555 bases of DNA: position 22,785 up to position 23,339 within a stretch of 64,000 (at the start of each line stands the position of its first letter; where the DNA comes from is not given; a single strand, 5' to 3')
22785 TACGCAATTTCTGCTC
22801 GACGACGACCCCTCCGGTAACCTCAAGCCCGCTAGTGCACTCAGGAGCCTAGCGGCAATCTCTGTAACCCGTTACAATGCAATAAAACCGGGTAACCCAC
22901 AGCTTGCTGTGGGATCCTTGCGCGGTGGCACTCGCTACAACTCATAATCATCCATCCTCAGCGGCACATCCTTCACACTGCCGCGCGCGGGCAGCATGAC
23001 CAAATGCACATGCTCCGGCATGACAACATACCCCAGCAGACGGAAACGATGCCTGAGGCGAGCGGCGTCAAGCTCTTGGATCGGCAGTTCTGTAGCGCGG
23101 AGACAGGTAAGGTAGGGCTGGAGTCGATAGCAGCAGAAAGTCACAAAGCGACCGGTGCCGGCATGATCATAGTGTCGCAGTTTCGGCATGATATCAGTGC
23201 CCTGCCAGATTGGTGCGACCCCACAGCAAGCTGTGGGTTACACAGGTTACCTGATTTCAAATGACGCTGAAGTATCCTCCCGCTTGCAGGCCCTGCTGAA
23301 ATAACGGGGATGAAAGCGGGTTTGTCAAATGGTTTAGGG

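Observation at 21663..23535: Decayed copies of the tRNA-Arg(TCT) 3' half plus its flank: footprint of serial integrations at a tRNA hotspot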

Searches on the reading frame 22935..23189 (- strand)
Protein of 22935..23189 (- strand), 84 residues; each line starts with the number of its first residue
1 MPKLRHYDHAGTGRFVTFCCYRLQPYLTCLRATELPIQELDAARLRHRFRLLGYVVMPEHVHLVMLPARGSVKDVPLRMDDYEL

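Call 7: search_protein_families(library=pfam, proteins=[window:22935-23189:-], max_evalue=0.01)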
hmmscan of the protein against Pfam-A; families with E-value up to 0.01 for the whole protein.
window:22935-23189:- (84 aa): 0 families

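Call 34: search_protein_families(library=pfam, proteins=[window:22935-23189:-], max_evalue=5)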
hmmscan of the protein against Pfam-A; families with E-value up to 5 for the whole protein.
window:22935-23189:- (84 aa): 0 families

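Call 36: search_protein_families(library=ncbifam, proteins=[window:22935-23189:-], max_evalue=1)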
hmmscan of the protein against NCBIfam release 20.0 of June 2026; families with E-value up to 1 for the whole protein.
window:22935-23189:- (84 aa): 1 family
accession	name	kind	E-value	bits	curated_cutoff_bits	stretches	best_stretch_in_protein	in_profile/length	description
NF047646.1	REP_Tyr_transpos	equivalog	1.2e-09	38.2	80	1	5-70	3-68/146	REP-associated tyrosine transposase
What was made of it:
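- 22935..23189 (-): Truncated RAYT (REP-associated tyrosine transposase) gene; only the N-terminal half with the HUH motif remains. NCBIfam NF047646, positions 3-68 of 146, E=1.2e-9, 38.2 bits against an 80-bit cutoff (call 36).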

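Call 37: search_solved_structures(query=window:22935-23189:-, max_evalue=1, show_alignments=1)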
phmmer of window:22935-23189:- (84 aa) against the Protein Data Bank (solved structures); distinct sequences matched with E-value up to 1: 0.
